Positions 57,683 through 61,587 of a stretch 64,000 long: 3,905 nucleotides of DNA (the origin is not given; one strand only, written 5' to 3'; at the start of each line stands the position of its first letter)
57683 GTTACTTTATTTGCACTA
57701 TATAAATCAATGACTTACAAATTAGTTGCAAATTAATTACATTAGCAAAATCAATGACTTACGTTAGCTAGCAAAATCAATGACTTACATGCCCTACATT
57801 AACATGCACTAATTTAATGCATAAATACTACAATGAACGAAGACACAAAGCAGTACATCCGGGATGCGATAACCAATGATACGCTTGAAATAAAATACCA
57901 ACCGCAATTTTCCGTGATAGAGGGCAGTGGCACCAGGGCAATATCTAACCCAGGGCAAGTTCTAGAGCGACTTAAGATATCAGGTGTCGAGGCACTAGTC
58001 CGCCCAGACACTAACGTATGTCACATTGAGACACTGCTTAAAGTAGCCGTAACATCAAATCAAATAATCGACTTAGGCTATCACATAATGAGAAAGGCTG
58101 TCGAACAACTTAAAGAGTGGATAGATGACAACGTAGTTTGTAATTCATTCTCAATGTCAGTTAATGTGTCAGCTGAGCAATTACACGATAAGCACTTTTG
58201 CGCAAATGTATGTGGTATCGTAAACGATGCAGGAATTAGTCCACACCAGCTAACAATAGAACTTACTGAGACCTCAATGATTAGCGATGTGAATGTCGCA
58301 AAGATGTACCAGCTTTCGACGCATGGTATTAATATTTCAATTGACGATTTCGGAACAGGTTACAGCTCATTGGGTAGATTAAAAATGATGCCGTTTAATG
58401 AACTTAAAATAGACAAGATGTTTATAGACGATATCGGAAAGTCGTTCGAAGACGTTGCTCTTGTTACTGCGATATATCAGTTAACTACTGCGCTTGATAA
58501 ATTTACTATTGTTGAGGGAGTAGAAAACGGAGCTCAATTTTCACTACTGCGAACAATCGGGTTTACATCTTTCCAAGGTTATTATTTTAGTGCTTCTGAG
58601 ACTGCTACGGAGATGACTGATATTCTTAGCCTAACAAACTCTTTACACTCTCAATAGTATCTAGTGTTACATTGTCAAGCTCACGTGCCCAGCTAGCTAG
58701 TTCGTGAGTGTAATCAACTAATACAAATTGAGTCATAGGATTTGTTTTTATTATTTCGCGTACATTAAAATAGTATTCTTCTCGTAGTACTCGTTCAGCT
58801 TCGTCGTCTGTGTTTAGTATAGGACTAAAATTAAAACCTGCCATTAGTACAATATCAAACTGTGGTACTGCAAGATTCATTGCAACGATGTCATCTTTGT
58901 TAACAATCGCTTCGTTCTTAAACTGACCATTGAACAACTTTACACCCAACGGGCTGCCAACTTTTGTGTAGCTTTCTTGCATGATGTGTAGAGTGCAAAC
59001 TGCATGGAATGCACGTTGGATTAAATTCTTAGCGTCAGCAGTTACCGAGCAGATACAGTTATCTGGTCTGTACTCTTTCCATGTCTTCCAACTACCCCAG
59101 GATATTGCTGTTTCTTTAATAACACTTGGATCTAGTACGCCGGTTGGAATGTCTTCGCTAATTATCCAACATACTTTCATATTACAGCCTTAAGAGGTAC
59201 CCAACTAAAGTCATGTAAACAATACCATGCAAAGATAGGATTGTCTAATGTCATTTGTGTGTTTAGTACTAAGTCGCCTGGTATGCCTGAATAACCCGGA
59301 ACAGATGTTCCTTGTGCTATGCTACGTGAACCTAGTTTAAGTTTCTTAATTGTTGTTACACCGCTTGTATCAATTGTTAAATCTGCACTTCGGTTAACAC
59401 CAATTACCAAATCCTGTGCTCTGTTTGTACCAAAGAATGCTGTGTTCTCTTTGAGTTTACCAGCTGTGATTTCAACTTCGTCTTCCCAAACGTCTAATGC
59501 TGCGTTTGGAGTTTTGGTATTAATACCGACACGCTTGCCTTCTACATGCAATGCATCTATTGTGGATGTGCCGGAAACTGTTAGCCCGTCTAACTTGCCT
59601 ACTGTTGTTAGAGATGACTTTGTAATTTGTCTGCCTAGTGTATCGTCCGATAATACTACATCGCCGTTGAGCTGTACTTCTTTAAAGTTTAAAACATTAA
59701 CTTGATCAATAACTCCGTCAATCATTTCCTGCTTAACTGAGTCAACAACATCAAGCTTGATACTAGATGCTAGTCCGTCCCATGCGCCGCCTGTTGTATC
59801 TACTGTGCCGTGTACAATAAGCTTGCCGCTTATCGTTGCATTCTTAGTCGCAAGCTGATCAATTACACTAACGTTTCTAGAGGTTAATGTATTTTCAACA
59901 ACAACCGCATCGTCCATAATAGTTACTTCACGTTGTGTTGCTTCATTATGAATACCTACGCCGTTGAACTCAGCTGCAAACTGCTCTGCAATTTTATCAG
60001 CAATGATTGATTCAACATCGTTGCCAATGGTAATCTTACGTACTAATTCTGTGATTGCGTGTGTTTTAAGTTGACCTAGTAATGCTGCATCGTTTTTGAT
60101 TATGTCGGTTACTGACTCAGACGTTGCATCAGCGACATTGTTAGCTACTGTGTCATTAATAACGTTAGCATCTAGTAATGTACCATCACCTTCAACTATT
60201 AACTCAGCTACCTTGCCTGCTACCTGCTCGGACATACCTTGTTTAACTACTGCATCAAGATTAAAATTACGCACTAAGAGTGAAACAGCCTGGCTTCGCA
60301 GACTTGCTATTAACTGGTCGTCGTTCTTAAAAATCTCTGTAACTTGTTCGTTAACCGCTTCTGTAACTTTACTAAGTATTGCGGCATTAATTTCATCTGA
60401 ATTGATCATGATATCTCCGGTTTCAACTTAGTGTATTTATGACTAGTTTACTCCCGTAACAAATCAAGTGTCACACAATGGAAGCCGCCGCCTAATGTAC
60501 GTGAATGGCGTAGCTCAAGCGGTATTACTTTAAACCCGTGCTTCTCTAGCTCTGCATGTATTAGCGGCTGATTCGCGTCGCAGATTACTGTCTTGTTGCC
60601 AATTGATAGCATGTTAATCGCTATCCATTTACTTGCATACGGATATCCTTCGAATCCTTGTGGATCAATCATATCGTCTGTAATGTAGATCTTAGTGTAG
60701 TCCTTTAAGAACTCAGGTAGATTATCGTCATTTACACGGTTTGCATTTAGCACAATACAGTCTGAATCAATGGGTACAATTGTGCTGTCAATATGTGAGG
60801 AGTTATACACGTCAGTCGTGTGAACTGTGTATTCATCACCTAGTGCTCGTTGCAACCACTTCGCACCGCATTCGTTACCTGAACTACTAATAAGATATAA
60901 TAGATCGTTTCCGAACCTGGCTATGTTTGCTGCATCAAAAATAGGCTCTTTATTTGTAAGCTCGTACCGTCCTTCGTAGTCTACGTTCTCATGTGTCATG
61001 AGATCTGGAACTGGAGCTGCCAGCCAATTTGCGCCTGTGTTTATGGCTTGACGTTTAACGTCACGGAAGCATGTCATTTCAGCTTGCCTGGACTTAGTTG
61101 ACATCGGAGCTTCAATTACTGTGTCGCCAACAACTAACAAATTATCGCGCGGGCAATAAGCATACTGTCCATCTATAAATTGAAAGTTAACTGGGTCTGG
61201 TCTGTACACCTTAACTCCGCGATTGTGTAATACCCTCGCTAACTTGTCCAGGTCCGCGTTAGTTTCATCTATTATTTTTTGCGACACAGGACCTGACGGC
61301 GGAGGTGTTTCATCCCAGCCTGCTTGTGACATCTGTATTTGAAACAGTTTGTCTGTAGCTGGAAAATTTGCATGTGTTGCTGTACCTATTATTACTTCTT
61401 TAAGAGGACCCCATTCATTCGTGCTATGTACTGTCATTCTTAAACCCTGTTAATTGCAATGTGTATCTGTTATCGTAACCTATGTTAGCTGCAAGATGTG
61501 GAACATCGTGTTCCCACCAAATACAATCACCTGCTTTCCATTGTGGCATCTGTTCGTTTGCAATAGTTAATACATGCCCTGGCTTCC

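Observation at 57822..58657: Phage-encoded, apparently active stand-alone EAL phosphodiesterase under a late-type promoter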

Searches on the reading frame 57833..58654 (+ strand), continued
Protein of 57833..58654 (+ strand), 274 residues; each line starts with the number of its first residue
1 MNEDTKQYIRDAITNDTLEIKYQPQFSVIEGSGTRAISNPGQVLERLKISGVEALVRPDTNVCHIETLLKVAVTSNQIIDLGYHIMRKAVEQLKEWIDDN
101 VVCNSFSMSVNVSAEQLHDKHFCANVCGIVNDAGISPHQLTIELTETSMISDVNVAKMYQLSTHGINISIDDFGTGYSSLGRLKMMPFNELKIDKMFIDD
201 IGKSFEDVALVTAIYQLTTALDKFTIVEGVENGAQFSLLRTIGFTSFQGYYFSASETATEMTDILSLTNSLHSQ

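Call 68: find_homologous_proteins(query=window:57833-58654:+, lengths=longer, max_evalue=1e-20)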
Query window:57833-58654:+ (274 aa): 6213 proteins with E <= 1e-20 among 8000 candidates; the best 120 are listed. Only proteins of 481 to 2000 residues were searched; long proteins share words by chance and can crowd out relatives, so finding none is weak evidence.
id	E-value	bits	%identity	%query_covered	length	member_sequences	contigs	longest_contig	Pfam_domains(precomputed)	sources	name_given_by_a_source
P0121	1.1e-37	148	37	91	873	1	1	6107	PF08447.19,PF13426.14,PF13188.14,PF24820.2,PF08448.17,PF00563.26,PF00989.32,PF00990.27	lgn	-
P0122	1.8e-37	147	36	92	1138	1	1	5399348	PF00672.31,PF13426.14,PF13185.13,PF01590.33,PF08448.17,PF13492.13,PF00563.26,PF00989.32,PF00990.27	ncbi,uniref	ncbi:EAL domain-containing protein [Amphritea sp. HPY]|uniref:EAL domain-containing protein n=1 Tax=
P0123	2.3e-37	147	39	96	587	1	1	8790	PF00563.26,PF00990.27,PF00072.31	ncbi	-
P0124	6.9e-37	145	35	92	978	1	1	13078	PF08447.19,PF13426.14,PF08448.17,PF17159.11,PF00563.26,PF00989.32,PF00990.27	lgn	-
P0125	1.8e-36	144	39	89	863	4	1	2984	PF00497.26,PF08448.17,PF00563.26,PF00990.27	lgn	-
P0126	1.8e-36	144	37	95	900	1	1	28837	PF08447.19,PF13426.14,PF05228.20,PF08448.17,PF00563.26,PF00989.32,PF00990.27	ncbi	-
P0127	4.6e-36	143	38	81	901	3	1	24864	PF08447.19,PF13426.14,PF13188.14,PF05228.20,PF00563.26,PF00989.32,PF00990.27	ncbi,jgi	-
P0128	4.8e-36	143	40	77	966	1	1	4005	PF08447.19,PF13426.14,PF13188.14,PF02743.25,PF00563.26,PF00989.32,PF21623.4,PF00990.27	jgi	-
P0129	1.2e-35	141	34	94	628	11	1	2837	PF00563.26,PF00990.27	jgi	-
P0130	1.2e-35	141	38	89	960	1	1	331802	PF14827.13,PF00563.26,PF00990.27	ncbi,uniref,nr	ncbi:EAL domain-containing protein [Motiliproteus sp. MSK22-1]|uniref:bifunctional diguanylate cycla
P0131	1.7e-35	141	36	97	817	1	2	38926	PF13426.14,PF13188.14,PF08448.17,PF00563.26,PF00989.32,PF00990.27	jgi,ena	jgi:diguanylate cyclase (GGDEF)-like protein/PAS domain S-box-containing protein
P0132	2.2e-35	140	36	91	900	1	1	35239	PF08447.19,PF13426.14,PF05228.20,PF08448.17,PF00563.26,PF00989.32,PF00990.27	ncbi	-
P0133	3.5e-35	140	36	97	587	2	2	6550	PF00563.26,PF00990.27,PF00072.31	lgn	-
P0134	4.3e-35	139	36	96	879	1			PF13426.14,PF12860.14,PF08448.17,PF00563.26,PF00989.32,PF00990.27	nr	nr:EAL domain-containing protein [Burkholderiaceae bacterium]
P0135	5.4e-35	139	35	97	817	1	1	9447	PF13426.14,PF13188.14,PF08448.17,PF00563.26,PF00989.32,PF00990.27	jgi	jgi:diguanylate cyclase (GGDEF)-like protein/PAS domain S-box-containing protein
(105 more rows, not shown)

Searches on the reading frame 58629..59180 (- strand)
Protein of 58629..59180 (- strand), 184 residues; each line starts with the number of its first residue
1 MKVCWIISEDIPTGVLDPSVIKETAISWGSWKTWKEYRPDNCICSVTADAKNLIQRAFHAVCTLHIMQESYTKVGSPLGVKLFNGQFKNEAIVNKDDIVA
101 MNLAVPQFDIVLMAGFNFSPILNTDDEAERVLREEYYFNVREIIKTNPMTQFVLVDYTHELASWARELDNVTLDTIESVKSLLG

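Call 3: search_protein_families(library=pfam, proteins=[window:58629-59180:-], max_evalue=0.01)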
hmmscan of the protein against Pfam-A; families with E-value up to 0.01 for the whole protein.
window:58629-59180:- (184 aa): 0 families

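Call 52: search_protein_families(library=phrogs, proteins=[window:58629-59180:-], max_evalue=0.001)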
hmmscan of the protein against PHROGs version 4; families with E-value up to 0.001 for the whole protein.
window:58629-59180:- (184 aa): 0 families

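Call 79: find_related_loci(query=window:58629-59180:-, collection=viral_contigs, flank=4000)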
Query window:58629-59180:- (184 aa) in viral_contigs; peptide patterns used: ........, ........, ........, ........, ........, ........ (x = any residue, [..] = any of these).
7 stretches matched a pattern; 2 encode a relative of the query (tblastn E <= 1e-3); 2 distinct loci.
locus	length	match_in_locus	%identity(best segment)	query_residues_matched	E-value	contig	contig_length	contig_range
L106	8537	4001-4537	76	1-184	3e-96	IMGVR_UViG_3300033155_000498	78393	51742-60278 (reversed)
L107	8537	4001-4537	76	1-184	3e-96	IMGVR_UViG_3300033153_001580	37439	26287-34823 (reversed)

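Call 82: find_related_loci(query=A2, collection=viral_contigs, flank=3000)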
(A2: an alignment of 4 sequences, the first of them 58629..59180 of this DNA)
Query A2 (184 aa) in viral_contigs; peptide patterns used: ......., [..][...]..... (x = any residue, [..] = any of these).
95 stretches matched a pattern; 5 encode a relative of the query (tblastn E <= 1e-3); 5 distinct loci.
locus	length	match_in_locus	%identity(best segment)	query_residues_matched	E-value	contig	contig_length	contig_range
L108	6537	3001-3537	76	1-184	7e-96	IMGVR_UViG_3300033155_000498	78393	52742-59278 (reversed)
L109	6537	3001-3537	76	1-184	7e-96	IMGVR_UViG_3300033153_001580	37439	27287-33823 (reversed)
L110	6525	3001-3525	69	1-180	2e-84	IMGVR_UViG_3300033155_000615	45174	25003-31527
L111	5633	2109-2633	69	1-180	2e-84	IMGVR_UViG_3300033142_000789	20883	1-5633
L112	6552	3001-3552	56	1-184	6e-67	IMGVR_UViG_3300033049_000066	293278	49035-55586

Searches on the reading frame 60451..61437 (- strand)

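Call 3: search_protein_families(library=pfam, proteins=[window:60451-61437:-], max_evalue=0.01)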
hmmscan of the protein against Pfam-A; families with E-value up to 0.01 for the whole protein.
window:60451-61437:- (329 aa): 1 family
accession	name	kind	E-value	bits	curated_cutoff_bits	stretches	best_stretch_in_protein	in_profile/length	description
PF02274.22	ADI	-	0.0071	15.9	22.8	0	273-328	322-377/377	Arginine deiminase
